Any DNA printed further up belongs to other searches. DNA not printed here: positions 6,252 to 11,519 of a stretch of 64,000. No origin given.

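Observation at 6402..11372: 1656-aa fusion protein: isonitrile-synthase-like + kinase + pseudokinase + HAD + GNAT, a candidate undescribed biosynthetic or modification megaenzyme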

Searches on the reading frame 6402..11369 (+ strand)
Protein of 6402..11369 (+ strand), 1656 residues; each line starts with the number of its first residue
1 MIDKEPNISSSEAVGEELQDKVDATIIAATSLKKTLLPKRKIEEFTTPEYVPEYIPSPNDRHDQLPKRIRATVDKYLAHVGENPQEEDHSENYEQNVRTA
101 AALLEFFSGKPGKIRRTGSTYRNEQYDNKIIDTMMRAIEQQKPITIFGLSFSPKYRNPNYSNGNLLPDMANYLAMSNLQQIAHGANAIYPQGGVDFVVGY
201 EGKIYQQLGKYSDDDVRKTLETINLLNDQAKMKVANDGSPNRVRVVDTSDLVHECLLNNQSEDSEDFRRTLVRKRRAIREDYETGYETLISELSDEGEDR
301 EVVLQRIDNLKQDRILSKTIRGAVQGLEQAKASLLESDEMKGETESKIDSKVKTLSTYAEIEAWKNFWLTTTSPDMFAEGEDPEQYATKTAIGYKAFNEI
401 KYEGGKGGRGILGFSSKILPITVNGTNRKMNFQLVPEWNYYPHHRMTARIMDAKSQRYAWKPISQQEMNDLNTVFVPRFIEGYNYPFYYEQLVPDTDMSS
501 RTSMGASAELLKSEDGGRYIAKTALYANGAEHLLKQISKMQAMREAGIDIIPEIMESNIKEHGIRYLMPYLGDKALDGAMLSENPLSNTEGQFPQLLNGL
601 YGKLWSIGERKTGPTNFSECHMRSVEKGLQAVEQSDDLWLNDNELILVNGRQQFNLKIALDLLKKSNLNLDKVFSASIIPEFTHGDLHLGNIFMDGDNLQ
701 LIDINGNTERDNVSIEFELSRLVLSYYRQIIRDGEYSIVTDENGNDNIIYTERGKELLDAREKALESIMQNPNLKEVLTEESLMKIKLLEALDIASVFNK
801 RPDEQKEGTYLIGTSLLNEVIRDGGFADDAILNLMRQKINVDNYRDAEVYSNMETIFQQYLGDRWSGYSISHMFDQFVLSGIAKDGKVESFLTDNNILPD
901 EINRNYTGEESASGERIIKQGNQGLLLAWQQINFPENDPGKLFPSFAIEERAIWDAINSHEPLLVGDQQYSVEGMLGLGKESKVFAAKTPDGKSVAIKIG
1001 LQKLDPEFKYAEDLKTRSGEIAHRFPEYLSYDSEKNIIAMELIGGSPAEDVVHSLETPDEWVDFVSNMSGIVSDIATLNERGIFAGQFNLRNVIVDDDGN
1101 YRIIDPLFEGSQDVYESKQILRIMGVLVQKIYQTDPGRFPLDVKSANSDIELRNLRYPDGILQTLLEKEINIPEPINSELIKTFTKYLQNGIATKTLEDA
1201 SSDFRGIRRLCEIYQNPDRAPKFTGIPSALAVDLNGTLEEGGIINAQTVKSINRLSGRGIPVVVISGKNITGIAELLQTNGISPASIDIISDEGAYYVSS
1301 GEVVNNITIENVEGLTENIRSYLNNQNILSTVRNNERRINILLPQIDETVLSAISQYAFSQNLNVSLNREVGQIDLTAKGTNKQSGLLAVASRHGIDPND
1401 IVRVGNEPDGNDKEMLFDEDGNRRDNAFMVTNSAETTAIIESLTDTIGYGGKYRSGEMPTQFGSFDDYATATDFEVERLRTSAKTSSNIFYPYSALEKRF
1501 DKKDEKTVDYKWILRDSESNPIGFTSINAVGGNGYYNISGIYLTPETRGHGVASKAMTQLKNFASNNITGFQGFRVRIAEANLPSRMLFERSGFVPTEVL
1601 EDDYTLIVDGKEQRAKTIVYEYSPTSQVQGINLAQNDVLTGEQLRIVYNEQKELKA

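Call 5: search_protein_families(library=pfam, proteins=[window:6402-11369:+], max_evalue=1)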
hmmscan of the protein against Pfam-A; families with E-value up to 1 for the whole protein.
window:6402-11369:+ (1656 aa): 10 families
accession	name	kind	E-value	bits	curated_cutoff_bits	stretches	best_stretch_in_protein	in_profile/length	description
PF08282.18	Hydrolase_3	-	9.8e-11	42.3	20.9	2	1230-1322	1-94/255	haloacid dehalogenase-like hydrolase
PF13302.13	Acetyltransf_3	-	2e-09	38.7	25.4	1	1493-1595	38-138/138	Acetyltransferase (GNAT) domain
PF00583.31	Acetyltransf_1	-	9.2e-09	36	20.7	1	1497-1594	18-116/116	Acetyltransferase (GNAT) family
PF05141.17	DIT1_PvcA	-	6.7e-08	32.8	26.4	1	136-300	3-157/273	Pyoverdine/dityrosine biosynthesis protein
PF13508.13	Acetyltransf_7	-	8.2e-05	23.4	27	1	1515-1595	9-83/84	Acetyltransferase (GNAT) domain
PF01163.29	RIO1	-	0.00016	21.8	22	1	1031-1105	76-147/187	RIO domain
PF01636.29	APH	-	0.0023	18.2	23.2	1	512-703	17-193/239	Phosphotransferase enzyme family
PF03109.22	ABC1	-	0.012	15.3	22.9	0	983-1016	45-78/244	ABC1 atypical kinase-like domain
PF19974.5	TCAD9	-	0.017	14.7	40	1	677-704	294-321/429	Ternary complex associated domain 9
PF13673.13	Acetyltransf_10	-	0.022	15.1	23.6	1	1494-1598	20-111/128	Acetyltransferase (GNAT) domain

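Call 6: search_protein_families(library=ncbifam, proteins=[window:6402-11369:+], max_evalue=1)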
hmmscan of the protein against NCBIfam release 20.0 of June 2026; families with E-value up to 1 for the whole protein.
window:6402-11369:+ (1656 aa): 16 families
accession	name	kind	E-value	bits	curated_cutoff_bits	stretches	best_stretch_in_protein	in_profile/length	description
TIGR00099.1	Cof-subfamily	subfamily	1.4e-10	41.2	137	2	1230-1331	2-99/256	Cof-type HAD-IIB family hydrolase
NF002245.0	PRK01158.1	equivalog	6.5e-09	35.4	198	1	1228-1416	4-189/233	phosphoglycolate phosphatase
TIGR01487.1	Pglycolate_arch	equivalog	3.4e-08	33.6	122.75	1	1229-1407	3-172/215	phosphoglycolate phosphatase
TIGR01484.1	HAD-SF-IIB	subfamily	6.7e-08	32.8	41.8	1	1230-1416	2-212/221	HAD-IIB family hydrolase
TIGR03724.2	arch_bud32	equivalog_domain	5.9e-06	25.9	125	1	1026-1106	58-128/193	KEOPS complex kinase/ATPase Bud32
NF040503.1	resist_ArsN1a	equivalog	2.1e-05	24.3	170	1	1509-1603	46-142/159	arsinothricin resistance N-acetyltransferase ArsN1 family A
NF011461.0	PRK14879.1-2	equivalog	0.0002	21.2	372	1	1026-1118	68-156/225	Kae1-associated kinase Bud32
TIGR01575.1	rimI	equivalog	0.00054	20.1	86.4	1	1501-1602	23-120/132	ribosomal protein S18-alanine N-acetyltransferase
TIGR01482.1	SPP-subfamily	subfamily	0.0013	18.4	107.15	1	1230-1415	1-180/225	sucrose-phosphate phosphatase subfamily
NF038151.1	lanthi_synth_III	equivalog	0.0058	15.1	575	1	1069-1118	343-390/833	class III lanthionine synthetase LanKC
NF007806.0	PRK10513.1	equivalog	0.013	14.9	273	1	1230-1306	6-85/270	sugar-phosphatase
NF011463.0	PRK14879.1-4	equivalog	0.021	14.2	188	1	1025-1105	82-156/237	Kae1-associated kinase Bud32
NF008738.0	PRK11768.1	equivalog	0.099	12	194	1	630-705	151-221/327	serine/threonine protein kinase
TIGR02457.1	TreS_Cterm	hypoth_equivalog_domain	0.15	10.7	375.05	1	683-710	383-410/529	putative maltokinase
NF002475.0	PRK01723.1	equivalog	0.16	11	142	0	1161-1200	94-132/241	3-deoxy-D-manno-octulosonic acid kinase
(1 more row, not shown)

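Call 11: find_homologous_proteins(query=window:6402-11369:+)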
Query window:6402-11369:+ (1656 aa): 6 proteins with E <= 0.001 among 8000 candidates.
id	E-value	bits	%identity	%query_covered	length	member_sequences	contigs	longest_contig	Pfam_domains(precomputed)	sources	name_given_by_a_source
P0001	0.0e+0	3727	100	100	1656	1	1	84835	PF13302.14,PF08282.19,PF05141.18,PF00583.32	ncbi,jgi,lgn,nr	ncbi:MAG: GNAT family N-acetyltransferase [Candidatus Nomurabacteria bacterium]|jgi:hydroxymethylpyr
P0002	0.0e+0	1807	51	98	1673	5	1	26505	PF13302.14,PF08282.19,PF00583.32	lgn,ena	-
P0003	0.0e+0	1802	51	98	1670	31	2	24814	PF13302.14,PF08282.19,PF05141.18,PF00583.32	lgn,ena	-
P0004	0.0e+0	1509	45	97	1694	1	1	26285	PF07714.24,PF00069.32,PF13302.14,PF03109.23,PF08282.19,PF01163.29,PF05141.18,PF05116.20,PF00583.32,PF01636.30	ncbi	-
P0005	0.0e+0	1481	44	98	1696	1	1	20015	PF07714.24,PF00069.32,PF13302.14,PF08282.19,PF01163.29,PF05141.18,PF00583.32,PF01636.30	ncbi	-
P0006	0.0e+0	1440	43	96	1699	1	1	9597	PF07714.24,PF00069.32,PF13302.14,PF03109.23,PF08282.19,PF01163.29,PF00583.32,PF01636.30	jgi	jgi:hydroxymethylpyrimidine pyrophosphatase-like HAD family hydrolase/RIO-like serine/threonine prot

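Call 14: find_encoding_contigs(protein=P0004, flank=10000, max_places=3)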
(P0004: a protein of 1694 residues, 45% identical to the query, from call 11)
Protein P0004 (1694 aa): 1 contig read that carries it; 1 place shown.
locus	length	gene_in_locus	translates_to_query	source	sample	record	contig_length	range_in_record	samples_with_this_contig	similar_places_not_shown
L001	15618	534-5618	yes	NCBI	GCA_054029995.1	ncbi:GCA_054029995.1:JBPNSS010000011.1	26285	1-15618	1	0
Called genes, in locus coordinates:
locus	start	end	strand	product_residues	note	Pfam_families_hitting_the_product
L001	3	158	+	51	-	?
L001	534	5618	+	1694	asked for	PF05141:DIT1_PvcA, PF01636:APH (weak), PF07714:PK_Tyr_Ser-Thr (faint), PF01163:RIO1 (faint), PF00069:Pkinase (weak), PF08282:Hydrolase_3, PF00583:Acetyltransf_1, PF13302:Acetyltransf_3, +2 more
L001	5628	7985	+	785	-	-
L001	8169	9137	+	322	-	-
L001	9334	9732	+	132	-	-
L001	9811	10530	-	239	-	-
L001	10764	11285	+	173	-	-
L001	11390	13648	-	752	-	-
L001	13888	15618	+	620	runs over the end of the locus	-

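Call 15: find_encoding_contigs(protein=P0003, flank=10000, max_places=3)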
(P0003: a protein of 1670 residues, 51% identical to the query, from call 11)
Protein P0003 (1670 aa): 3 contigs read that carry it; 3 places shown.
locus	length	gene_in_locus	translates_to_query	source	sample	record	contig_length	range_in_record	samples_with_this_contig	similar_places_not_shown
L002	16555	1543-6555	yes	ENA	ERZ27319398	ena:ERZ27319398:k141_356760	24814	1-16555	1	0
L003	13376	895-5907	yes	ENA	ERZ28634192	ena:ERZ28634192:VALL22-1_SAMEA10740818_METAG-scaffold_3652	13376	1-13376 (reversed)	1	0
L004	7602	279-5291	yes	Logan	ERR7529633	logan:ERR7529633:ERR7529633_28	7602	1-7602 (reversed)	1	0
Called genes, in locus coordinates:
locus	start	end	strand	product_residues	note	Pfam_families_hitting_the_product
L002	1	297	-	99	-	?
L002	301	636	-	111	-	-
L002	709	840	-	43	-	-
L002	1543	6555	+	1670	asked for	PF05141:DIT1_PvcA (weak), PF08282:Hydrolase_3 (weak), PF00583:Acetyltransf_1, PF13302:Acetyltransf_3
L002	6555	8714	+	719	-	-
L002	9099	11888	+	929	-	-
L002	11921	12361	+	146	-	-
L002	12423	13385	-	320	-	PF03747:ADP_ribosyl_GH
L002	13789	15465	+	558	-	-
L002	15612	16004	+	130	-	-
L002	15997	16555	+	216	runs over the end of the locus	PF18958:DUF5700 (weak), PF10026:DUF2268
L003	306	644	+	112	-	-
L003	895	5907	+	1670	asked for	PF05141:DIT1_PvcA (weak), PF08282:Hydrolase_3 (weak), PF00583:Acetyltransf_1, PF13302:Acetyltransf_3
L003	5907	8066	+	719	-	-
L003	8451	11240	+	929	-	-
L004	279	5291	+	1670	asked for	PF05141:DIT1_PvcA (weak), PF08282:Hydrolase_3 (weak), PF00583:Acetyltransf_1, PF13302:Acetyltransf_3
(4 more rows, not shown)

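Call 17: find_encoding_contigs(protein=P0005, flank=10000, max_places=3)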
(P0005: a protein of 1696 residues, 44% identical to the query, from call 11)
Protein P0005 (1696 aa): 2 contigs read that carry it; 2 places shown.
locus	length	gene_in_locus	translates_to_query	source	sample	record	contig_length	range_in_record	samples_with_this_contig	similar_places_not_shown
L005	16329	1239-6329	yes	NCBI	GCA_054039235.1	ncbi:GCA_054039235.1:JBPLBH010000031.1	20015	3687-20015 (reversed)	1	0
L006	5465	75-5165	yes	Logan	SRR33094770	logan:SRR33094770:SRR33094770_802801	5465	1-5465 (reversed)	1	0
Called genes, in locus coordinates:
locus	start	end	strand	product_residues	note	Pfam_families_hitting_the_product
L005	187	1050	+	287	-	-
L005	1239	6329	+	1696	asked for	PF05141:DIT1_PvcA (weak), PF01636:APH (weak), PF07714:PK_Tyr_Ser-Thr (faint), PF01163:RIO1 (faint), PF00069:Pkinase (weak), PF08282:Hydrolase_3 (weak), PF00583:Acetyltransf_1, PF13302:Acetyltransf_3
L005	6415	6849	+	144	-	-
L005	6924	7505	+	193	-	PF13482:RNase_H_2, PF10108:DNA_pol_B_exo2 (weak)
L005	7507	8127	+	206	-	-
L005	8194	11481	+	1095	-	PF03477:ATP-cone, PF08471:Ribonuc_red_2_N, PF02867:Ribonuc_red_lgC, PF12637:TSCPD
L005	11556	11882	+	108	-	-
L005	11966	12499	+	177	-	PF01931:NTPase_I-T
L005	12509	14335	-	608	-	PF13522:GATase_6, PF13537:GATase_7, PF01380:SIS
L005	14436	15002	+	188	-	PF02572:CobA_CobO_BtuR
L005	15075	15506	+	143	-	-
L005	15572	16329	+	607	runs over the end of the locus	PF03717:PBP_dimer, PF00905:Transpeptidase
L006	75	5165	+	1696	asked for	PF05141:DIT1_PvcA (weak), PF01636:APH (weak), PF07714:PK_Tyr_Ser-Thr (faint), PF01163:RIO1 (faint), PF00069:Pkinase (weak), PF08282:Hydrolase_3 (weak), PF00583:Acetyltransf_1, PF13302:Acetyltransf_3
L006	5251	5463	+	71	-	?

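Call 18: find_encoding_contigs(protein=P0002, flank=10000, max_places=3)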
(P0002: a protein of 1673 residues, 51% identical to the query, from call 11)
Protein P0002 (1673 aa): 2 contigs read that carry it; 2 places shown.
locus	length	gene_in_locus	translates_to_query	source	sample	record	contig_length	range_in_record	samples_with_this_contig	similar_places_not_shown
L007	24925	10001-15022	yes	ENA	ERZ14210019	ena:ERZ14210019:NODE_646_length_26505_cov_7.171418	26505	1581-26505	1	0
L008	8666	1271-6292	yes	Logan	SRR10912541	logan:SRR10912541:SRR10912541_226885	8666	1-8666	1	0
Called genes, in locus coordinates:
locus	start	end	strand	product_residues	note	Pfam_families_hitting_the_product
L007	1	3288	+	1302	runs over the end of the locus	PF00270:DEAD, PF22527:DEXQc_Suv3, PF00271:Helicase_C (weak)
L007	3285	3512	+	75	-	-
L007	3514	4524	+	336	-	-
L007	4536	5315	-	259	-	PF01978:TrmB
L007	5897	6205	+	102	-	PF09620:Cas_csx3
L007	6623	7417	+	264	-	-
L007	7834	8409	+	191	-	PF01966:HD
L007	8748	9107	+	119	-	-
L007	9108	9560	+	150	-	PF13671:AAA_33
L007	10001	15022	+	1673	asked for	PF08282:Hydrolase_3 (faint), PF00583:Acetyltransf_1, PF13302:Acetyltransf_3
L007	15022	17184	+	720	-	-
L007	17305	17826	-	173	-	-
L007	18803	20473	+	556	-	-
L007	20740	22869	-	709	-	-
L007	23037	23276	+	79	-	-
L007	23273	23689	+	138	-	PF01850:PIN (weak), PF13470:PIN_3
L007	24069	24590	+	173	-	PF00588:SpoU_methylase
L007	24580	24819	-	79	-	-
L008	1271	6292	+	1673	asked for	PF08282:Hydrolase_3 (faint), PF00583:Acetyltransf_1, PF13302:Acetyltransf_3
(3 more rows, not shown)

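Call 19: find_encoding_contigs(protein=P0006, flank=10000, max_places=3)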
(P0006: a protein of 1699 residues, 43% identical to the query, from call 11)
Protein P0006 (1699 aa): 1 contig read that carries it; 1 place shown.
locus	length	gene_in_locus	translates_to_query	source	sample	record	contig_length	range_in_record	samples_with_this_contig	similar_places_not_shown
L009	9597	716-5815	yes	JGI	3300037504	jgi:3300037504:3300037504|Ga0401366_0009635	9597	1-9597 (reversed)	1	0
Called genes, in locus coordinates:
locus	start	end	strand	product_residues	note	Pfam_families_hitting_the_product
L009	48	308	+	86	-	PF03050:DDE_Tnp_IS66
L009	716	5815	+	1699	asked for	PF01636:APH (weak), PF07714:PK_Tyr_Ser-Thr (faint), PF01163:RIO1 (faint), PF03109:ABC1 (faint), PF00069:Pkinase, PF08282:Hydrolase_3, PF00583:Acetyltransf_1, PF13302:Acetyltransf_3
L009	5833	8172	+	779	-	-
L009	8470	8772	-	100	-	-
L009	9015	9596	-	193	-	?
